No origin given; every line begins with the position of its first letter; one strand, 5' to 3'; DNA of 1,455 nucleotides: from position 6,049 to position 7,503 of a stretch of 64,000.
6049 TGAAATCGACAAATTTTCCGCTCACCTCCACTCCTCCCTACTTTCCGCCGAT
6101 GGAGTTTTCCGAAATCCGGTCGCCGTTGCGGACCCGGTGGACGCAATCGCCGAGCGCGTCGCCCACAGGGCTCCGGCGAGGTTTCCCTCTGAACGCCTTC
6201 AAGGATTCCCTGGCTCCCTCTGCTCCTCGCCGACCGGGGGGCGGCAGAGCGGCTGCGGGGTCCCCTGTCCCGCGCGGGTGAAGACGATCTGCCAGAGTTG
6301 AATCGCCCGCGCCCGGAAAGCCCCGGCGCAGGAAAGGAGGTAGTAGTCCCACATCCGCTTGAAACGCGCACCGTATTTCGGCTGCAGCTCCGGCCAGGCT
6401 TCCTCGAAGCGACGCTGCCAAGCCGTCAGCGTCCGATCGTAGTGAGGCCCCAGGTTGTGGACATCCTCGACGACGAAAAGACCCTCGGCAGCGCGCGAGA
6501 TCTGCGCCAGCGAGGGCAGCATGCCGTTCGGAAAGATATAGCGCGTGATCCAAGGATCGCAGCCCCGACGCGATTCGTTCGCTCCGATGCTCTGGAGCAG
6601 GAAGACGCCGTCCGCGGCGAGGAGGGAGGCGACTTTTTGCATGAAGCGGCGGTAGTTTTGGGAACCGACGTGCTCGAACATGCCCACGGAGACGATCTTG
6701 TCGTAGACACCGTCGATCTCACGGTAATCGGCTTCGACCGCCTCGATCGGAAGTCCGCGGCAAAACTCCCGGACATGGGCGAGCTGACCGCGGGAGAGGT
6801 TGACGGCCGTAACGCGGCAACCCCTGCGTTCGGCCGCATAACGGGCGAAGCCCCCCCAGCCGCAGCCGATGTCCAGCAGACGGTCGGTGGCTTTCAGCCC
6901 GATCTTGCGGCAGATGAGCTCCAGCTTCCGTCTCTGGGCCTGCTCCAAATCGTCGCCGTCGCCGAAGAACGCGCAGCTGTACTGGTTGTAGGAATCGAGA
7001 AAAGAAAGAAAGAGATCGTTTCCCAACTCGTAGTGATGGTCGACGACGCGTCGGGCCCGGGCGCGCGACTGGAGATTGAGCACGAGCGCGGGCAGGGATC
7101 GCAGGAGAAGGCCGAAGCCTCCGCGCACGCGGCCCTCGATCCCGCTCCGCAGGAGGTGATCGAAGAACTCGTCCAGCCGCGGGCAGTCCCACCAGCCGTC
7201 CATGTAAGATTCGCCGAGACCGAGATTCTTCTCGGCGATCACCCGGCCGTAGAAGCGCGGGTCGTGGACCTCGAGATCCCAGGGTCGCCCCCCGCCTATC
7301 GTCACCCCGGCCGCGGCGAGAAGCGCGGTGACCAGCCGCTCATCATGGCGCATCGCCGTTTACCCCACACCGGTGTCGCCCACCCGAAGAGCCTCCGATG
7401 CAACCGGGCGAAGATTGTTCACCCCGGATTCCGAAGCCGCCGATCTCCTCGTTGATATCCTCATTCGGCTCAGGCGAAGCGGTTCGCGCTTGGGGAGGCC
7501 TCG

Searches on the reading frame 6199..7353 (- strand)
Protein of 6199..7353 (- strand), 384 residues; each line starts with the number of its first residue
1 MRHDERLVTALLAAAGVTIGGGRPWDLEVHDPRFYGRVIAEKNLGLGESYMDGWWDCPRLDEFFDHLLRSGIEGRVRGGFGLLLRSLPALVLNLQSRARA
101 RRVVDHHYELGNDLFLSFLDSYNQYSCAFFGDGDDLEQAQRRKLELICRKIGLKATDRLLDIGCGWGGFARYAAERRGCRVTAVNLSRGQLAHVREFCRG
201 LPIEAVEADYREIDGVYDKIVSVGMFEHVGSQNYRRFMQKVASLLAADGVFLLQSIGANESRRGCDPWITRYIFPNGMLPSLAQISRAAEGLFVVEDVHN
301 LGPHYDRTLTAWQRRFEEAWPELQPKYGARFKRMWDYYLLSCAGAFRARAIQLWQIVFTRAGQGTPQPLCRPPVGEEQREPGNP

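Call 67: search_protein_families(library=ncbifam, proteins=[window:6199-7353:-], max_evalue=0.0001)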
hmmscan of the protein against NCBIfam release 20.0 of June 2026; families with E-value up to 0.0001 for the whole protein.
window:6199-7353:- (384 aa): 12 families
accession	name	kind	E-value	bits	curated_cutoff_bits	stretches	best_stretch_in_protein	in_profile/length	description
NF008686.0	PRK11705.1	equivalog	5.2e-160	532.7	400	1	5-363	17-375/383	cyclopropane fatty acyl phospholipid synthase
NF053839.1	CPFASynBruc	equivalog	4.3e-76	256.5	600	1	21-366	34-390/410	cyclopropane fatty acid synthase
NF040703.1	cyclopro_CfaB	exception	5.4e-62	209.8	650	1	102-360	105-376/393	C17 cyclopropane fatty acid synthase CfaB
NF040660.1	mycolic_MTase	equivalog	8.1e-40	137.2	390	1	104-358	8-281/283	cyclopropane mycolic acid synthase family methyltransferase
NF041675.1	sarc_dimgly_tmase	equivalog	2.3e-12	47.5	550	1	132-339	42-260/278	sarcosine/dimethylglycine N-methyltransferase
NF043040.1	corrin_prot_MT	hypoth_equivalog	2.3e-09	37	180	1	155-253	41-147/216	corrinoid protein-associated methyltransferase CpaM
TIGR01983.1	UbiG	equivalog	1.9e-07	30.6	102.95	1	156-257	50-155/228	bifunctional 2-polyprenyl-6-hydroxyphenol methylase/3-demethylubiquinol 3-O-methyltransferase UbiG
NF041943.1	GPPMT_Stmyces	equivalog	7.8e-07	29.2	400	1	104-196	28-118/272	geranyl diphosphate 2-C-methyltransferase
NF045667.1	MTase_DVU1556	equivalog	2.2e-06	27.3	155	1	151-261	18-127/213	DVU_1556 family methyltransferase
NF041820.1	daptide_MTase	equivalog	3.7e-06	26.6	175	1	154-262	35-151/243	daptide-type RiPP biosynthesis methyltransferase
NF007610.0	PRK10258.1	equivalog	1.2e-05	24.8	342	1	135-196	22-82/251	malonyl-ACP O-methyltransferase BioC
TIGR02021.1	BchM-ChlM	equivalog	1.7e-05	24.4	158.9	1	154-248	53-150/218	magnesium protoporphyrin IX methyltransferase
